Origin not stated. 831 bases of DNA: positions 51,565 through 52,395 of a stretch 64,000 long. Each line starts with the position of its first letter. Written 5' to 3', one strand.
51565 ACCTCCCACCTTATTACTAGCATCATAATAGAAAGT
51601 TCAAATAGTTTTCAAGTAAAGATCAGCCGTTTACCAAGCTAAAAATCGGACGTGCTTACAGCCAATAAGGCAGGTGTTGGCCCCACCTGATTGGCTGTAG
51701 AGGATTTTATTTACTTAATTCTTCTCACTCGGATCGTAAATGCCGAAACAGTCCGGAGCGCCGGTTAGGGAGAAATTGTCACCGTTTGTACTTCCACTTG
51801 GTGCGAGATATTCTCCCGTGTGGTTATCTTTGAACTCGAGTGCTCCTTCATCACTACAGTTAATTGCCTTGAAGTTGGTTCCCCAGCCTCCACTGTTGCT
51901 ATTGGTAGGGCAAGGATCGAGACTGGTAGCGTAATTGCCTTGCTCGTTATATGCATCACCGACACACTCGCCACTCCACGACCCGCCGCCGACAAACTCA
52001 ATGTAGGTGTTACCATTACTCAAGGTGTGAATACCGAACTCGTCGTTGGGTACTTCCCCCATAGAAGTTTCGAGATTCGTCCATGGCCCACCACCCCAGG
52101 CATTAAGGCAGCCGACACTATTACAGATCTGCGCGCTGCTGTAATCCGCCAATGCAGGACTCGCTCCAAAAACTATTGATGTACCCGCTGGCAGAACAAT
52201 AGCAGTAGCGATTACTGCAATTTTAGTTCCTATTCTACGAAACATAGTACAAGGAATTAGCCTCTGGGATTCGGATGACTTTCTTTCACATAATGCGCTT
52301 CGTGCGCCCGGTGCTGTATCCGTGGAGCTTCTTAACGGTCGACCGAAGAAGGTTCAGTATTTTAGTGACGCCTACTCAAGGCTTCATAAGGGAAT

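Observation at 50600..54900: Lower-GC island carrying gene remnants, secreted paralogs, an E1-like fragment and a toxin-antitoxin pair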

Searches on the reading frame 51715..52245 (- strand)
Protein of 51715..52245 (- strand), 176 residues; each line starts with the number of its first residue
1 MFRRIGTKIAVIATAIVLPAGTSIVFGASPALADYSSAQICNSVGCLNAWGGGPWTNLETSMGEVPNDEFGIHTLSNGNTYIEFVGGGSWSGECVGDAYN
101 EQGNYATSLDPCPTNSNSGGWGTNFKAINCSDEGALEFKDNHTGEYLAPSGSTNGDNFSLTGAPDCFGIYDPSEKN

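Call 8: search_protein_families(library=pfam, proteins=[window:51715-52245:-], max_evalue=0.01)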
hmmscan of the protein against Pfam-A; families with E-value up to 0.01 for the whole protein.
window:51715-52245:- (176 aa): 0 families

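Call 28: find_homologous_proteins(query=window:51715-52245:-, max_evalue=0.001)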
Query window:51715-52245:- (176 aa): 113 proteins with E <= 0.001 among 148 candidates.
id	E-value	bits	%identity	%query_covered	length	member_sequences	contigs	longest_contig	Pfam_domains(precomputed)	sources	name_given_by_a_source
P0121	8.5e-116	403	100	100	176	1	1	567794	-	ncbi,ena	-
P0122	1.3e-66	242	66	99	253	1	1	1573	-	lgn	-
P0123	1.6e-64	235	64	99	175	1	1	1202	-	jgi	jgi:hypothetical protein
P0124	4.4e-57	211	61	100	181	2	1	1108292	-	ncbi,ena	-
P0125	2.5e-56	209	55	99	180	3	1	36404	-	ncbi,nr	ncbi:MAG TPA: hypothetical protein VLG47_00690 [Candidatus Saccharimonadales bacterium]|nr:hypotheti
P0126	1.7e-52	196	57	99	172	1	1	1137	-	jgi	jgi:hypothetical protein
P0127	1.4e-49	187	56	90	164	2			-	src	-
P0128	1.8e-49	186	56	99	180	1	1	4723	-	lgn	-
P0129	8.4e-48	181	57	86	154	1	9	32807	-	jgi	jgi:hypothetical protein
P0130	7.3e-46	175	52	99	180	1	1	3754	-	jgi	jgi:hypothetical protein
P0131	7.3e-45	171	53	98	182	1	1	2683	-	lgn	-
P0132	6.7e-34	135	46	93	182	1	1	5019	-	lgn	-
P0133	1.0e-33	135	44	98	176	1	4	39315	-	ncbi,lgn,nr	ncbi:MAG TPA: hypothetical protein VLG47_07525 [Candidatus Saccharimonadales bacterium]|nr:hypotheti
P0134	8.2e-32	129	43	95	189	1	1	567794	-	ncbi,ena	-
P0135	1.2e-29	122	41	95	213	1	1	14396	-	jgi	jgi:hypothetical protein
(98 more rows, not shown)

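Call 30: find_encoding_contigs(protein=P0124, flank=10000, max_places=3)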
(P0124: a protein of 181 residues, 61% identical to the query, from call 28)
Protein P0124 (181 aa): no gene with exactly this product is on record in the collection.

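Call 31: find_encoding_contigs(protein=P0125, flank=10000, max_places=3)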
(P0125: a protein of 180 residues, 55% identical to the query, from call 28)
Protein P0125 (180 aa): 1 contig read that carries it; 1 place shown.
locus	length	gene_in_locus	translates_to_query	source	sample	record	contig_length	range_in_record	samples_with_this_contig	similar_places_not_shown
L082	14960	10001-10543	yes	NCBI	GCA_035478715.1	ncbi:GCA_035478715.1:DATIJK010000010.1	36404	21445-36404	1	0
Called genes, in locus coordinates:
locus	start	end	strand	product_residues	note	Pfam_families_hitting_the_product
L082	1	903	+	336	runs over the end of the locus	PF01368:DHH, PF02272:DHHA1 (weak)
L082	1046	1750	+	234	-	-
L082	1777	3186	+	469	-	PF01406:tRNA-synt_1e, PF09334:tRNA-synt_1g (faint), PF23493:CysS_C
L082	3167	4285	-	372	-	PF01594:AI-2E_transport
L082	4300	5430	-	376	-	PF13439:Glyco_transf_4, PF13579:Glyco_trans_4_4, PF00534:Glycos_transf_1, PF13692:Glyco_trans_1_4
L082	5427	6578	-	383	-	PF13439:Glyco_transf_4, PF13579:Glyco_trans_4_4, PF20706:GT4-conflict, PF00534:Glycos_transf_1, PF13692:Glyco_trans_1_4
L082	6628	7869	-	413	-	-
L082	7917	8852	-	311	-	PF00561:Abhydrolase_1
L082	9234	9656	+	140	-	-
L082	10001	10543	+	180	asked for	-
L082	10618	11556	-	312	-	-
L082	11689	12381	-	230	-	PF03626:COX4_pro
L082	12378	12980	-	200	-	PF00510:COX3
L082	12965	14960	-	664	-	PF00115:COX1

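Call 33: search_protein_families(library=padloc, proteins=[window:51715-52245:-], max_evalue=0.01)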
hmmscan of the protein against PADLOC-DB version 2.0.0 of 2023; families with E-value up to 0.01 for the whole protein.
window:51715-52245:- (176 aa): 0 families

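Call 34: search_protein_families(library=ncbifam, proteins=[window:51715-52245:-], max_evalue=0.01)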
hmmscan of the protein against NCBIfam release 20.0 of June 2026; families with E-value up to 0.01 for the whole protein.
window:51715-52245:- (176 aa): 0 families

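Call 67: predict_structure(alignment_id=A3)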
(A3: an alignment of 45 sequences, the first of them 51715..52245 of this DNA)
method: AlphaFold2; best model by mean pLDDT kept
length: 176 residues; sequences in the alignment: 45
mean_pLDDT: 84.0   pTM: 0.76
mean pLDDT of the five models: 84.0, 83.8, 83.0, 76.5, 73.8
residues with pLDDT >= 90: 113; 70-90: 26; 50-70: 19; < 50: 18
segments of 3 or more residues with pLDDT < 50: 20-28
pLDDT, mean of each block of 10 residues (from residue 1): 49 50 48 80 96 96 90 93 95 93 91 77 92 93 94 96 92 90
secondary structure, 60 per line:
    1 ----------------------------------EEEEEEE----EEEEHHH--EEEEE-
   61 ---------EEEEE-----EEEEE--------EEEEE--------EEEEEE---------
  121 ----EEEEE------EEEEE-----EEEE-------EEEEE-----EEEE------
elements in order: E35-41 E46-49 E55-59 E70-74 E80-84 E93-97 E106-111 E125-129 E136-140 E146-149 E157-161 E167-170

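Call 69: fold_search(model_id=the predicted structure, library=pdb)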
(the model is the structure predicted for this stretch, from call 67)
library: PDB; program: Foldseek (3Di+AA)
matches with E <= 10: 743; with E <= 0.001: 17
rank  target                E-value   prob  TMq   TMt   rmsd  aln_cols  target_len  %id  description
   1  8bad_B                2.4e-05  1.00  0.56  0.30   4.1       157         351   15  Tpp80Aa1 (released 2022-12-14)
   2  8bad_A                2.9e-05  1.00  0.59  0.31   3.1       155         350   15  Tpp80Aa1 (released 2022-12-14)
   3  5xg5                  6.7e-05  1.00  0.60  0.71   3.6       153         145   16  Crystal structure of Mitsuba-1 with bound NAcGal (released 2017-07-12)
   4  8hvc_A                1.6e-04  1.00  0.57  0.18   3.3       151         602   12  Crystal structure of lacto-N-biosidase StrLNBase from Streptomyces sp. strain 142, galacto-N-biose complex 1 (released 2023-12-27)
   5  8hvb                  2.0e-04  1.00  0.56  0.18   3.6       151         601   12  Crystal structure of lacto-N-biosidase StrLNBase from Streptomyces sp. strain 142, lacto-N-biose complex (released 2023-12-27)
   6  4qks                  4.1e-04  1.00  0.55  0.75   3.5       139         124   10  Crystal Structure of 6xTrp/PV2: de novo designed beta-trefoil architecture with symmetric primary structure (L22W/L44W/L (released 2015-01-14)
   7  7y78_C                4.1e-04  1.00  0.58  0.32   3.9       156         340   14  Crystal structure of Cry78Aa (released 2022-08-31)
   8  7y78_B                4.5e-04  1.00  0.58  0.32   4.6       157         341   14  Crystal structure of Cry78Aa (released 2022-08-31)
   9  2x2s_C                4.7e-04  1.00  0.59  0.68   2.9       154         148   13  Crystal structure of Sclerotinia sclerotiorum agglutinin SSA (released 2010-05-26)
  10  3qr5_B                4.7e-04  1.00  0.50  0.56   4.4       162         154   11  Structure of the first domain of a cardiac Ryanodine Receptor mutant with exon 3 deleted (released 2011-06-08)
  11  1sr4_A                5.5e-04  1.00  0.49  0.51   4.8       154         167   12  Crystal Structure of the Haemophilus ducreyi cytolethal distending toxin (released 2004-06-15)
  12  4d8h                  6.5e-04  1.00  0.55  0.74   3.6       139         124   10  Crystal structure of Symfoil-4P/PV2: de novo designed beta-trefoil architecture with symmetric primary structure, primit (released 2013-01-16)
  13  3q7x                  7.2e-04  1.00  0.55  0.75   3.4       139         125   12  Crystal structure of Symfoil-4P/PV1: de novo designed beta-trefoil architecture with symmetric primary structure, primit (released 2012-01-11)
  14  8vo5_A                7.9e-04  1.00  0.52  0.21   3.4       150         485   11  Cryo-EM structure of fascin bound to F-actin (actin binding site 1) (released 2025-01-15)
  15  8i0w_2                8.4e-04  1.00  0.46  0.48   5.0       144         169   12  The cryo-EM structure of human C complex (released 2024-07-31)
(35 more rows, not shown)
